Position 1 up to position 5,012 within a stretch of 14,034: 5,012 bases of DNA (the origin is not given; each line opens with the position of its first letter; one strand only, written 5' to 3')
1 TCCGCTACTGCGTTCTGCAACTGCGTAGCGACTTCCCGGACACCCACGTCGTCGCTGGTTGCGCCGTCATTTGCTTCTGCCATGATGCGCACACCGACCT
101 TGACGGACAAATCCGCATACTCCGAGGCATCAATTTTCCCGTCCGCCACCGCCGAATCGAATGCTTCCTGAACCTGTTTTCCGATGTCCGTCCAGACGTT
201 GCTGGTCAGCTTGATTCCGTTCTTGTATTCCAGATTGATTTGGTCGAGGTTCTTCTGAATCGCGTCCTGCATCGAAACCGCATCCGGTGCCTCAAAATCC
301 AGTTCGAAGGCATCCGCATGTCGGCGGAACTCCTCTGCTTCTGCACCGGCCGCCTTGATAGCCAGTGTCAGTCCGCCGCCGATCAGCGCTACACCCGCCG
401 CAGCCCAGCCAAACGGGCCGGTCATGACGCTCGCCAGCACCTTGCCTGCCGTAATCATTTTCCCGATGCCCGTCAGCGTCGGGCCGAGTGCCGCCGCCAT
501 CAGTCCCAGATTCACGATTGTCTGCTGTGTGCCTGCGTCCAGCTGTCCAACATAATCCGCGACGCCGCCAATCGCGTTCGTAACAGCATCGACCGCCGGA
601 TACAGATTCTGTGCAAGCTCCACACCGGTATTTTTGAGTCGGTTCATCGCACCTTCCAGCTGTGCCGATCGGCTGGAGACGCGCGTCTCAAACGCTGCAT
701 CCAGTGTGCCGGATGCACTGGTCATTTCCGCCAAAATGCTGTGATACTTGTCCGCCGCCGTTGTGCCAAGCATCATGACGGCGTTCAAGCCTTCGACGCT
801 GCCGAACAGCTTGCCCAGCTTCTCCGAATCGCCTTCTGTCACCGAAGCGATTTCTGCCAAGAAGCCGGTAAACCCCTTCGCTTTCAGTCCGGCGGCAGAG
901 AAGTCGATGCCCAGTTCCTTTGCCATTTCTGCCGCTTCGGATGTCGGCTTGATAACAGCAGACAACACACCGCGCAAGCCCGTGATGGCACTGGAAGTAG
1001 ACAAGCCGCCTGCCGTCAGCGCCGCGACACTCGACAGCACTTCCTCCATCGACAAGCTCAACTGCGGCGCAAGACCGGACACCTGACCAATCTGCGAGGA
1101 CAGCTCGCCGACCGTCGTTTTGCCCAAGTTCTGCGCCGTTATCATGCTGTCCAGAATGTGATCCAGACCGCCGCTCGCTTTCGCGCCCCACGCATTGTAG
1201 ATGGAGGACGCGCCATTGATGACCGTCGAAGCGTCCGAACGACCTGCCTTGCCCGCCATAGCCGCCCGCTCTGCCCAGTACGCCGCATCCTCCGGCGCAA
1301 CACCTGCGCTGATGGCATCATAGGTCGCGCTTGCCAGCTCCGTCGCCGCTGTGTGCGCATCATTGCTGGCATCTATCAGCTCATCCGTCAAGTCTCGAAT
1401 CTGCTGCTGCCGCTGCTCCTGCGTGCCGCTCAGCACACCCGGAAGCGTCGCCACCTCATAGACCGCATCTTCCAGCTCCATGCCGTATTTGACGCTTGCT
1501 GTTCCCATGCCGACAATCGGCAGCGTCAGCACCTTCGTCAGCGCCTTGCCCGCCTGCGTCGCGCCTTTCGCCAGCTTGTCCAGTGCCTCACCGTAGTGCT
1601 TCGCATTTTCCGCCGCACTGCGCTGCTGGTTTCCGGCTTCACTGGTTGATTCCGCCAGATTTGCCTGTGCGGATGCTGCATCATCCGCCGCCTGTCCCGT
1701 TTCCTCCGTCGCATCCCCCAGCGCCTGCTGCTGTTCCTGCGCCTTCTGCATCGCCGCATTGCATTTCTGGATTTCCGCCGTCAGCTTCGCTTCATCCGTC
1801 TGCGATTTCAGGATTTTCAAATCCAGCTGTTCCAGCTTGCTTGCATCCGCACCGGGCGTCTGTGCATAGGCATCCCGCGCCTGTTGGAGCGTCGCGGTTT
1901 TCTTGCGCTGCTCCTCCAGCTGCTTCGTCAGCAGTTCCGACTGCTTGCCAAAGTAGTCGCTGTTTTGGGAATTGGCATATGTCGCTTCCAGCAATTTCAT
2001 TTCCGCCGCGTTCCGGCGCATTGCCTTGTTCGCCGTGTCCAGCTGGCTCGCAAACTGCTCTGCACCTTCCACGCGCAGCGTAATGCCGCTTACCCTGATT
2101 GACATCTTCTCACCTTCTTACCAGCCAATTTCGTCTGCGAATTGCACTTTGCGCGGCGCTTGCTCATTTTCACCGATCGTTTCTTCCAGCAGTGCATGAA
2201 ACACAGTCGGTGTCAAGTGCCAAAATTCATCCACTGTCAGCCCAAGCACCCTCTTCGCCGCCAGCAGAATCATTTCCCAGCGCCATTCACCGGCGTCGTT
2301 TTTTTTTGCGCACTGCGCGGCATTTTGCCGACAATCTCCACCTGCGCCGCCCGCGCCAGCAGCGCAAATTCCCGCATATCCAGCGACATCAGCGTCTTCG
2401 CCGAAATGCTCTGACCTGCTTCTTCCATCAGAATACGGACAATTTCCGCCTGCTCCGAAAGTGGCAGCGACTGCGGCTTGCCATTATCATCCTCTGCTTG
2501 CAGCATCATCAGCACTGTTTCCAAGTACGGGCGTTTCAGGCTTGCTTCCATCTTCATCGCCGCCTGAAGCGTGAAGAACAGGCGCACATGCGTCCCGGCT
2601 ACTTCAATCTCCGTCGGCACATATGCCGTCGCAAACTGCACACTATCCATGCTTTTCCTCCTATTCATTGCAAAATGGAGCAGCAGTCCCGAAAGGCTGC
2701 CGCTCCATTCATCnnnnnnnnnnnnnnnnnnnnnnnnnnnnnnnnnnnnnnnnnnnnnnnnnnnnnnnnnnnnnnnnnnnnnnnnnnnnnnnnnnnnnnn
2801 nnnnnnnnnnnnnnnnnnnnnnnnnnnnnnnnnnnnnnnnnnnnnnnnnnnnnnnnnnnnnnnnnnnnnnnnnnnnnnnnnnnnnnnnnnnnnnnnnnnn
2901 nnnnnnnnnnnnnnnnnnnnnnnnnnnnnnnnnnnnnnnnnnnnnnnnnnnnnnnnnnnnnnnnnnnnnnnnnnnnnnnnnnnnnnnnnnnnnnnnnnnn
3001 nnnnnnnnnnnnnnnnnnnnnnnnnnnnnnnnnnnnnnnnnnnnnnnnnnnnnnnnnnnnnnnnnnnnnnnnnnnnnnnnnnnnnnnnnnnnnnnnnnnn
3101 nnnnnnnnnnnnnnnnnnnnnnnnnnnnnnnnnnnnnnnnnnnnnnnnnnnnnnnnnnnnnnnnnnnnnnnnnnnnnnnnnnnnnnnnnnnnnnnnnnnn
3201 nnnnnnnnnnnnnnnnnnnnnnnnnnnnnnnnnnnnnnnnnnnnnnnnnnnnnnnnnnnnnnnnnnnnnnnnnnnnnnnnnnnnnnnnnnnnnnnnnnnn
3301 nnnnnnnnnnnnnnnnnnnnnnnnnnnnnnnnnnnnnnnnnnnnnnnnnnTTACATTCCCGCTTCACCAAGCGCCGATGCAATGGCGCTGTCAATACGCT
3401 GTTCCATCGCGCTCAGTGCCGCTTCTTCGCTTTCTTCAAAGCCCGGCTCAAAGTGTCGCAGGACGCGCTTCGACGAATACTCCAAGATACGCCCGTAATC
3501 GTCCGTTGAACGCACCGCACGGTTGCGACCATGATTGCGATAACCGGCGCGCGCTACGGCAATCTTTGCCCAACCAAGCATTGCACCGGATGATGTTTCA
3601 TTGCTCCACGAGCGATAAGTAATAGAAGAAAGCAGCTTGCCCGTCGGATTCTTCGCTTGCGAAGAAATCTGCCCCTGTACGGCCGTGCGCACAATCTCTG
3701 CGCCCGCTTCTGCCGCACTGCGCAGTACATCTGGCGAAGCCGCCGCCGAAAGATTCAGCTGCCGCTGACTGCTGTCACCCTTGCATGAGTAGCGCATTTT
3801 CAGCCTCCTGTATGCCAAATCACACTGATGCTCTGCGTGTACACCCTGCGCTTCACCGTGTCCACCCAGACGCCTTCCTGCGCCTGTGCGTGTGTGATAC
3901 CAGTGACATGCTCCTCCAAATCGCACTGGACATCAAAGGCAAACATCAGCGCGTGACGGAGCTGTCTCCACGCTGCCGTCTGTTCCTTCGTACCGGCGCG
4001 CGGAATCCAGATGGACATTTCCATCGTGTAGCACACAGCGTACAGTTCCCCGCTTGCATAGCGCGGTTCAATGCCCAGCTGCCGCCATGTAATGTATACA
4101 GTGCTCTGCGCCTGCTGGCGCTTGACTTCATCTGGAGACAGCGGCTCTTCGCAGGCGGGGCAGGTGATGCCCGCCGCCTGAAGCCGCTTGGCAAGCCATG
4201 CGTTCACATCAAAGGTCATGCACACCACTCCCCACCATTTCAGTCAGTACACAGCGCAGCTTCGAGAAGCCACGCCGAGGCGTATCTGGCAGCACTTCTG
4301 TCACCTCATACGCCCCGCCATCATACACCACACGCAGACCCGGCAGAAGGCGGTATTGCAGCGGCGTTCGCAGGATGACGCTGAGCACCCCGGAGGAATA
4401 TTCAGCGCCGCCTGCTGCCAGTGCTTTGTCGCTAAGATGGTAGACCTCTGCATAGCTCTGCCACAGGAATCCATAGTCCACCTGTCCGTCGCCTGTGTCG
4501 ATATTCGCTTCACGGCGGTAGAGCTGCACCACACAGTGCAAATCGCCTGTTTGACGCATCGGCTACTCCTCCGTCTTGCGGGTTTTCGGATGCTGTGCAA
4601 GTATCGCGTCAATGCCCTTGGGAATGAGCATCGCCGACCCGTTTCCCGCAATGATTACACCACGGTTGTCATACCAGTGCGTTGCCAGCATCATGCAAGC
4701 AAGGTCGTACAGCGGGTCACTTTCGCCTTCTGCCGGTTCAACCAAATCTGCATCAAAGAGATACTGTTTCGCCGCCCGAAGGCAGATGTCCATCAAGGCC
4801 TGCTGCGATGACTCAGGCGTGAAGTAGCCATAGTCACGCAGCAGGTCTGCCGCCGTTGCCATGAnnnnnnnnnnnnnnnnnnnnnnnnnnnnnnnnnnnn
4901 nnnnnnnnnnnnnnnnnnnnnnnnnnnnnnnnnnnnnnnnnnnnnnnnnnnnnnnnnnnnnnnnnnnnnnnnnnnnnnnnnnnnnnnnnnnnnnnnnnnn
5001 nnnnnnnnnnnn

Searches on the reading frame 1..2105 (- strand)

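Call 5: search_protein_families(library=pfam, max_evalue=0.01, proteins=[window:1-2105:-])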
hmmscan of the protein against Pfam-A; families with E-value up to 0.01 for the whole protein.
window:1-2105:- (701 aa): 1 family
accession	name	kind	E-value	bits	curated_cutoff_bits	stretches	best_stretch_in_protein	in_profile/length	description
PF10145.14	PhageMin_Tail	-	1.5e-28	100.5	33.2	1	244-435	5-201/201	Phage-related minor tail protein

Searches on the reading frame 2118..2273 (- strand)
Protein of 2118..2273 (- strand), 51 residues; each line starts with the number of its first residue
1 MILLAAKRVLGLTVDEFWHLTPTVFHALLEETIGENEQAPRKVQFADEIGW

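Call 48: search_protein_families(library=pfam, max_evalue=0.1, proteins=[window:2118-2273:-])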
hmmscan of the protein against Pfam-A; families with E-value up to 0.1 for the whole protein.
window:2118-2273:- (51 aa): 1 family
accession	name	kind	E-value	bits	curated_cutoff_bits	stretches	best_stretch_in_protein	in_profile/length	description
PF09550.16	Phage_TAC_6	-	0.00037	21.3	23.4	1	5-31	9-35/58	Phage tail assembly chaperone protein, TAC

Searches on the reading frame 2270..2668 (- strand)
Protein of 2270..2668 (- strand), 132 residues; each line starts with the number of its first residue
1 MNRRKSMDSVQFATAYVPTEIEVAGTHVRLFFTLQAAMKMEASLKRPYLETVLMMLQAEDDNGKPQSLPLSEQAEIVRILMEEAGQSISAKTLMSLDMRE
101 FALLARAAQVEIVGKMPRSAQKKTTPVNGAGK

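Call 7: search_protein_families(library=pfam, max_evalue=0.05, proteins=[window:2270-2668:-])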
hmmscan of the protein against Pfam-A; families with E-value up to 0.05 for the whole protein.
window:2270-2668:- (132 aa): 0 families

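Call 8: search_protein_families(library=phrogs, max_evalue=0.001, proteins=[window:2270-2668:-])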
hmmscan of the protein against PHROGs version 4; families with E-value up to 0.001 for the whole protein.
window:2270-2668:- (132 aa): 0 families

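Call 48: search_protein_families(library=pfam, max_evalue=0.1, proteins=[window:2270-2668:-])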
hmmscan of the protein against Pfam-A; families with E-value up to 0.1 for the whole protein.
window:2270-2668:- (132 aa): 0 families

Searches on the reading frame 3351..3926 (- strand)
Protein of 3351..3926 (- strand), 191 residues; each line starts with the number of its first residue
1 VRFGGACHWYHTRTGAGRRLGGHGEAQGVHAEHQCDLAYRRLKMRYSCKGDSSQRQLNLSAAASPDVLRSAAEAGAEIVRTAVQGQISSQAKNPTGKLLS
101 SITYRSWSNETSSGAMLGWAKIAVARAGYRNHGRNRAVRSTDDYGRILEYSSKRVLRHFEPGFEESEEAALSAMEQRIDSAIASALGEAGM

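Call 7: search_protein_families(library=pfam, max_evalue=0.05, proteins=[window:3351-3926:-])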
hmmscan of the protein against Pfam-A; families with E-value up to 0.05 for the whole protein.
window:3351-3926:- (191 aa): 1 family
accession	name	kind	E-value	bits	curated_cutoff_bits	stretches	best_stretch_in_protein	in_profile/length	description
PF04883.17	HK97-gp10_like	-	0.0057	18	21.4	1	63-149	13-76/78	Bacteriophage HK97-gp10, putative tail-component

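Call 8: search_protein_families(library=phrogs, max_evalue=0.001, proteins=[window:3351-3926:-])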
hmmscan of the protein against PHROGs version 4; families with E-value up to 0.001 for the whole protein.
window:3351-3926:- (191 aa): 1 family
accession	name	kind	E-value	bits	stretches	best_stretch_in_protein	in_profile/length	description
phrog_5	-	connector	9.5e-09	36.4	1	54-189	102-216/239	tail completion or Neck1 protein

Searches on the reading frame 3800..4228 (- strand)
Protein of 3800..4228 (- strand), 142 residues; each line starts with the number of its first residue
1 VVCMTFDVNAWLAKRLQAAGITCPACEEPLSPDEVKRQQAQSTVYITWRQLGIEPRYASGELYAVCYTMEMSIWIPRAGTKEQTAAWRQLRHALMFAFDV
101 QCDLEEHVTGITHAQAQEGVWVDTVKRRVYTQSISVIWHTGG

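Call 7: search_protein_families(library=pfam, max_evalue=0.05, proteins=[window:3800-4228:-])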
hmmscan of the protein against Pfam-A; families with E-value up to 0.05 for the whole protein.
window:3800-4228:- (142 aa): 0 families

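Call 8: search_protein_families(library=phrogs, max_evalue=0.001, proteins=[window:3800-4228:-])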
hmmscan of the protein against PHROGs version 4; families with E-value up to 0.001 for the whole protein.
window:3800-4228:- (142 aa): 0 families

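Call 48: search_protein_families(library=pfam, max_evalue=0.1, proteins=[window:3800-4228:-])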
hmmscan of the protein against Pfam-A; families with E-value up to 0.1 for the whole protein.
window:3800-4228:- (142 aa): 1 family
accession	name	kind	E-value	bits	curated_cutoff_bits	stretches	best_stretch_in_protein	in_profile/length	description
PF11367.14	Tail_completion_gp17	-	0.092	13.3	24.5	0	33-99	24-87/124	Tail completion protein gp17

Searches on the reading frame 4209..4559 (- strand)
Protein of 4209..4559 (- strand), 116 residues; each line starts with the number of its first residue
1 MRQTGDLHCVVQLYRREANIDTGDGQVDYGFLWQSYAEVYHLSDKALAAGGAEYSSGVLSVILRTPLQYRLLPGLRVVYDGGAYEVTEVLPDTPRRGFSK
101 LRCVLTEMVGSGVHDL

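Call 7: search_protein_families(library=pfam, max_evalue=0.05, proteins=[window:4209-4559:-])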
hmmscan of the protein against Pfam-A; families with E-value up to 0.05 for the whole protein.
window:4209-4559:- (116 aa): 1 family
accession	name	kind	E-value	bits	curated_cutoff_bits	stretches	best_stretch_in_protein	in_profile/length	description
PF05521.18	Phage_HCP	-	6.6e-05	23.9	25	1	4-104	3-104/106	Phage head completion protein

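Call 8: search_protein_families(library=phrogs, max_evalue=0.001, proteins=[window:4209-4559:-])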
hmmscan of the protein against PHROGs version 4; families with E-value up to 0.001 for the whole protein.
window:4209-4559:- (116 aa): 1 family
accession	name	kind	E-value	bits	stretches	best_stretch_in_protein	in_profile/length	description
phrog_25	-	connector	8.7e-10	40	1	3-110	37-143/286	head closure Hc1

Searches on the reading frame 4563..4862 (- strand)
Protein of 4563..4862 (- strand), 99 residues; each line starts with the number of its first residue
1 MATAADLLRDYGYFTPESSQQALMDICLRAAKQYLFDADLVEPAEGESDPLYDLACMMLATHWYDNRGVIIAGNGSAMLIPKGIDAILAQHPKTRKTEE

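Call 7: search_protein_families(library=pfam, max_evalue=0.05, proteins=[window:4563-4862:-])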
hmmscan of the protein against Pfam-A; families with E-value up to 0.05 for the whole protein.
window:4563-4862:- (99 aa): 0 families

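Call 8: search_protein_families(library=phrogs, max_evalue=0.001, proteins=[window:4563-4862:-])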
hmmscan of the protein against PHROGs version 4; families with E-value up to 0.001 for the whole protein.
window:4563-4862:- (99 aa): 1 family
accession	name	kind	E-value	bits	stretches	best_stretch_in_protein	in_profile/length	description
phrog_40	-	connector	2.1e-10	41.4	1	22-91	60-130/201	head-tail adaptor Ad1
